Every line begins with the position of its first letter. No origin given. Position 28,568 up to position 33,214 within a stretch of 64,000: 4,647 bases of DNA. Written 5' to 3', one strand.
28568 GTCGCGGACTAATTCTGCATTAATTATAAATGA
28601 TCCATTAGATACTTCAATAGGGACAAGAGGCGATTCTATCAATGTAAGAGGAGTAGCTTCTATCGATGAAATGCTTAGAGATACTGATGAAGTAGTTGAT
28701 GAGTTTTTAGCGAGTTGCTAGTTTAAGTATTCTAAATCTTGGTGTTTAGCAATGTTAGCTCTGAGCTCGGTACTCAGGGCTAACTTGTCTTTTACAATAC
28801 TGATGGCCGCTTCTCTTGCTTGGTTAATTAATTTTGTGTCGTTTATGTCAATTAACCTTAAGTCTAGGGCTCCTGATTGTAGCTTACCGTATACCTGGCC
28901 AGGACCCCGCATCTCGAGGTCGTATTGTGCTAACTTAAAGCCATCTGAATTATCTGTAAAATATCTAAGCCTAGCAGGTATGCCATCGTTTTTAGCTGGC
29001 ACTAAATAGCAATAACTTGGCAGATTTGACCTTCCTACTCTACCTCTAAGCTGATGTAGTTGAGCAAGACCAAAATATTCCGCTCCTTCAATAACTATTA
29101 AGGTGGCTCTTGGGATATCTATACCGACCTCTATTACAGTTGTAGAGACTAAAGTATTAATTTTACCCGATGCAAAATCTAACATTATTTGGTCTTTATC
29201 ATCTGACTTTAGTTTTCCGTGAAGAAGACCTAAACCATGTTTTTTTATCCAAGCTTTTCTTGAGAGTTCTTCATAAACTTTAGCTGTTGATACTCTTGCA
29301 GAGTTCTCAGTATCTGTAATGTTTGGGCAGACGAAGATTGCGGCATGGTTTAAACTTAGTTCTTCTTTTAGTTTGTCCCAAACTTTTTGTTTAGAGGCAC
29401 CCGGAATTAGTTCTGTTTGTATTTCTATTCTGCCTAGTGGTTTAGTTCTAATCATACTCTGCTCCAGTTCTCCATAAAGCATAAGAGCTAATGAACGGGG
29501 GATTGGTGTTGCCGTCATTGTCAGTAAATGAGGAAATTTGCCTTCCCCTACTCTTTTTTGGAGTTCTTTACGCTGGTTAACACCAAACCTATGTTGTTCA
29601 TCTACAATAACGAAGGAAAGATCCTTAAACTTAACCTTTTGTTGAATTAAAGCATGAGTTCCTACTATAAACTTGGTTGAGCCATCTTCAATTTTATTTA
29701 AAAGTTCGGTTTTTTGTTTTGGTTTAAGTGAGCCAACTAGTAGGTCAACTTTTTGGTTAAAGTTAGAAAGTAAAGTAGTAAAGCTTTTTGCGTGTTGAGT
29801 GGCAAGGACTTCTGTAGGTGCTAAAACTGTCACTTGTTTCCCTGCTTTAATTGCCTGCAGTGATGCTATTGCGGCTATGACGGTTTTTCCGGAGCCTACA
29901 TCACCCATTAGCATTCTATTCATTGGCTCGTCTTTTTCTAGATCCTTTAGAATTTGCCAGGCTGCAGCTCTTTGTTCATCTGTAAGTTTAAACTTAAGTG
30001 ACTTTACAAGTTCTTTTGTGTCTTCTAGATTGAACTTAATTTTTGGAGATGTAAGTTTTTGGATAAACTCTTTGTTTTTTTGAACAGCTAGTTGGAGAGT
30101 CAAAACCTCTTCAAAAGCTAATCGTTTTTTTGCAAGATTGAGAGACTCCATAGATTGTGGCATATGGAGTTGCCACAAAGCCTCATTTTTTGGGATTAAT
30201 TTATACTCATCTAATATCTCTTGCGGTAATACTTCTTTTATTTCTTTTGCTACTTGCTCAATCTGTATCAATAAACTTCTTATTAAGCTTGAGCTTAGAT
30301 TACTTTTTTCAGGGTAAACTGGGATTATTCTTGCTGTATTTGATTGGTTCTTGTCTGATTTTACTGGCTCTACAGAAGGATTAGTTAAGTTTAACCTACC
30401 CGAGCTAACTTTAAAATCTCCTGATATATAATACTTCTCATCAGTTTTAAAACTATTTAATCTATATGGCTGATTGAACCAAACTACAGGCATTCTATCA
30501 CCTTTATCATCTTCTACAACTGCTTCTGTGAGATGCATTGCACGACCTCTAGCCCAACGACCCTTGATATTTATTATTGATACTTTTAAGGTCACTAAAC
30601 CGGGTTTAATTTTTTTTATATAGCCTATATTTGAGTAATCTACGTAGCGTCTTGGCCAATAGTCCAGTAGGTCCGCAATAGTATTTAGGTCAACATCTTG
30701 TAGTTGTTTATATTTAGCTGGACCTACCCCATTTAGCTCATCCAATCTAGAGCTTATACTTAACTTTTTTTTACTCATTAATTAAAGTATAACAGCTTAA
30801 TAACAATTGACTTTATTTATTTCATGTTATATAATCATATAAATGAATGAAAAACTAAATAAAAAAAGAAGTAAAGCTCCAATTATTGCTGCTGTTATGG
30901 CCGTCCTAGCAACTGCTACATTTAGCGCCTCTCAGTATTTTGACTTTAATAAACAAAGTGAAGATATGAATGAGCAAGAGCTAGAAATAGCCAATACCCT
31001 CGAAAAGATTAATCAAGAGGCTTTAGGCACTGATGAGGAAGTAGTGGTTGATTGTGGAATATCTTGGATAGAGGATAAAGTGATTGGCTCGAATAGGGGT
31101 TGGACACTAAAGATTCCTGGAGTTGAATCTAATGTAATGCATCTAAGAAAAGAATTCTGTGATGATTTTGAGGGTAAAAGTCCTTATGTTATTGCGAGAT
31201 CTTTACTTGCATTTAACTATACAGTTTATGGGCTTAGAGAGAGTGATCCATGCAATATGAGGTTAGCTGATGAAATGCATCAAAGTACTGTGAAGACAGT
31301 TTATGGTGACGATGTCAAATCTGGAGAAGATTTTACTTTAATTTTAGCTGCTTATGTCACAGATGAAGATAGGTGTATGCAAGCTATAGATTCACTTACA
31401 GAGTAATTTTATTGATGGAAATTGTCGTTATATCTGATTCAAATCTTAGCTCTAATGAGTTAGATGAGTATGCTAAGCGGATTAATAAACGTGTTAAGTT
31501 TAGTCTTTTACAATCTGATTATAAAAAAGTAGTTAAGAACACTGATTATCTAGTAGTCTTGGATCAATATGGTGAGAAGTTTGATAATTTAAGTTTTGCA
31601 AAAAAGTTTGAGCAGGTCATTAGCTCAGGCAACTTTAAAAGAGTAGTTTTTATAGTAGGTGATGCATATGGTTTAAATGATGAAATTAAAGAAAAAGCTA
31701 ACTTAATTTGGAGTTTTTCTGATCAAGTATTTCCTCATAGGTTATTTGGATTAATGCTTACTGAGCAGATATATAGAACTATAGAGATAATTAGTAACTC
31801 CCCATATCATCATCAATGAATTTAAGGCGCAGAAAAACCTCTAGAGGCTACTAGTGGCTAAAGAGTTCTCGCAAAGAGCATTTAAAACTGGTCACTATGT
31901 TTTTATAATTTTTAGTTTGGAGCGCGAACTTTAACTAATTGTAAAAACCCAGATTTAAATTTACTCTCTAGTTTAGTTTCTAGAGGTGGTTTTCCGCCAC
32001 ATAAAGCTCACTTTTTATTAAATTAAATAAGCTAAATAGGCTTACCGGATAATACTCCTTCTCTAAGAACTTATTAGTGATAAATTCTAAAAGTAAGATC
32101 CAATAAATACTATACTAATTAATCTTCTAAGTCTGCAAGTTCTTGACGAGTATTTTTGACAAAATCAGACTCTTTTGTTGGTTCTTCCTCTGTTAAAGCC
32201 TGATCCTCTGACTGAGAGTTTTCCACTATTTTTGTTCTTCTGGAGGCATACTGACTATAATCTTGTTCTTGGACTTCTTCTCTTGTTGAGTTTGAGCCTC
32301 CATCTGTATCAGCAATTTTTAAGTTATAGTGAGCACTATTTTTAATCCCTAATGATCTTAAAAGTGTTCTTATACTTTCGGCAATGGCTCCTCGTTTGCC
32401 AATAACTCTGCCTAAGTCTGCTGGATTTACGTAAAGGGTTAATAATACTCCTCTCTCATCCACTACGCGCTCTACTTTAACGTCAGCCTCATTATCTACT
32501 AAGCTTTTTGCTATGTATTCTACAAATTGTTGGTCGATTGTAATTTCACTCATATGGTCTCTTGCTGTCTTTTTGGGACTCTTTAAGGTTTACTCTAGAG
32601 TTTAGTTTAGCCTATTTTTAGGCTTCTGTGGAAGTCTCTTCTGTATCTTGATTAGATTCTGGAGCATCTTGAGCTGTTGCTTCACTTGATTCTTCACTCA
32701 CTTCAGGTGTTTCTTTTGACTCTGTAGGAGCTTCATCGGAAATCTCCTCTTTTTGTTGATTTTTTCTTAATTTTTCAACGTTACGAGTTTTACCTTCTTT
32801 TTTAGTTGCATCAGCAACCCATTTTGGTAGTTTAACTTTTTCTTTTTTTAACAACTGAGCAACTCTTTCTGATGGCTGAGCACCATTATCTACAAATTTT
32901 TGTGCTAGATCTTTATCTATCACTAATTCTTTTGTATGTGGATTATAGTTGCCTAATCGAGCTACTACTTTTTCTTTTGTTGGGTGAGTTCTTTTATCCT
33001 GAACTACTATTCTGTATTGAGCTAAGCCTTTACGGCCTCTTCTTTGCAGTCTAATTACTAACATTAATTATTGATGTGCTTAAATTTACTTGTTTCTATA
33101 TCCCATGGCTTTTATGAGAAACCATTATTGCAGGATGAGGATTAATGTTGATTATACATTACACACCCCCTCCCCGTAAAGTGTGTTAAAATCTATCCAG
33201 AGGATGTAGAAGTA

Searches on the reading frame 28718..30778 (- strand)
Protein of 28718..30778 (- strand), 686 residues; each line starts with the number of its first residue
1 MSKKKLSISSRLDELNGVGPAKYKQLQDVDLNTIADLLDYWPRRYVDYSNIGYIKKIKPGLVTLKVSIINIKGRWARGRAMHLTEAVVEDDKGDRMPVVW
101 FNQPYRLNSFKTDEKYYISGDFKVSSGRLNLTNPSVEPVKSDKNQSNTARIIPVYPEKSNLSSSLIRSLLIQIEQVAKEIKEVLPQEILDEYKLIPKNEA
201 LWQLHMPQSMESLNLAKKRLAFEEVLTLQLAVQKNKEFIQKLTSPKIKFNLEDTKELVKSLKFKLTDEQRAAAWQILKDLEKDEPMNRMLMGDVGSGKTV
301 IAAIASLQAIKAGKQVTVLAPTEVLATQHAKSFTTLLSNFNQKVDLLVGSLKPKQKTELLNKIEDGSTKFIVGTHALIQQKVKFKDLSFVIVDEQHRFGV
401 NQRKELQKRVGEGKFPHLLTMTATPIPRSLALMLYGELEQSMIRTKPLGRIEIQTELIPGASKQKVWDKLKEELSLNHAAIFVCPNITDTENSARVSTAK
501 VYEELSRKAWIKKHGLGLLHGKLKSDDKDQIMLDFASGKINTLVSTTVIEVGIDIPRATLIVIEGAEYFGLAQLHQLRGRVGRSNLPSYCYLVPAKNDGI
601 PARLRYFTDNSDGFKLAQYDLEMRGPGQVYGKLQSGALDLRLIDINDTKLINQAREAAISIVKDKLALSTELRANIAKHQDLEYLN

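Call 23: find_encoding_contigs(protein=window:28718-30778:-, flank=10000, max_places=8)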
Protein window:28718-30778:- (686 aa): no gene with exactly this product is on record in the collection.

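Call 29: search_protein_families(library=pfam, proteins=[window:28718-30778:-], max_evalue=0.001)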
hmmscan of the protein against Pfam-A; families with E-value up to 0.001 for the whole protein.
window:28718-30778:- (686 aa): 9 families
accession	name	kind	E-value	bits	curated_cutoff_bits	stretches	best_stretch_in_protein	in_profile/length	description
PF00270.35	DEAD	-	4.1e-25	88.9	26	1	274-429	9-163/167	DEAD/DEAH box helicase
PF17191.10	RecG_wedge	-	1e-23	84.1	23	1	16-170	6-155/162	RecG wedge domain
PF00271.37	Helicase_C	-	2e-23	83.2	23.5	1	470-584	6-109/110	Helicase conserved C-terminal domain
PF04851.21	ResIII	-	2.8e-14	53.8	22.5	1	262-425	1-162/164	Type III restriction enzyme, res subunit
PF19833.4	RecG_dom3_C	-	3.6e-09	37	26.8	1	611-665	2-58/87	ATP-dependent DNA helicase RecG, domain 3, C-terminal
PF13604.12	AAA_30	-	1.3e-06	28.7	27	1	265-411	2-113/191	AAA domain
PF05707.18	Zot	-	0.00024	21.1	20.3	0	291-509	6-149/197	Zonular occludens toxin (Zot)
PF02562.22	PhoH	-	0.00073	19.5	27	0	288-413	22-146/205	PhoH-like protein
PF13401.12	AAA_22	-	0.00082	20.1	27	0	289-422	9-123/130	AAA domain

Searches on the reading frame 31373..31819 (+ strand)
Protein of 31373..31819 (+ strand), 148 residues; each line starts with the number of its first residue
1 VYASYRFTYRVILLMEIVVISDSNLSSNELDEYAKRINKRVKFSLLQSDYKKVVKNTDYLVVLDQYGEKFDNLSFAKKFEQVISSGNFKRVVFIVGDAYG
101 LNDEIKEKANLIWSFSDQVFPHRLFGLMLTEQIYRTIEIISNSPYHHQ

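Call 29: search_protein_families(library=pfam, proteins=[window:31373-31819:+], max_evalue=0.001)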
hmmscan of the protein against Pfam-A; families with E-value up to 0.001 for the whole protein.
window:31373-31819:+ (148 aa): 1 family
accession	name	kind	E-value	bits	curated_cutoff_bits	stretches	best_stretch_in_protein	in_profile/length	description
PF02590.22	SPOUT_MTase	-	9.4e-30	104.1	27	1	46-146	60-154/154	Predicted SPOUT methyltransferase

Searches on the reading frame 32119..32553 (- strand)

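Call 29: search_protein_families(library=pfam, proteins=[window:32119-32553:-], max_evalue=0.001)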
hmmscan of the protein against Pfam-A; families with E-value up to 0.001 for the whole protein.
window:32119-32553:- (144 aa): 1 family
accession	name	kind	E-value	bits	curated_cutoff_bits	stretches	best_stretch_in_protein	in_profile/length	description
PF13083.13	KH_KhpA-B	-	2.8e-19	69.2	32.1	1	8-80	1-73/73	KhpA/KhpB, KH domain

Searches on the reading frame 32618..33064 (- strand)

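Call 29: search_protein_families(library=pfam, proteins=[window:32618-33064:-], max_evalue=0.001)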
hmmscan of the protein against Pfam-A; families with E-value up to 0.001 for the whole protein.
window:32618-33064:- (148 aa): 1 family
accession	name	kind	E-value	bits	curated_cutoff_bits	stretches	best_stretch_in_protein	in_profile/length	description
PF00886.24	Ribosomal_S16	-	4.4e-12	46.2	27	1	8-65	1-62/62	Ribosomal protein S16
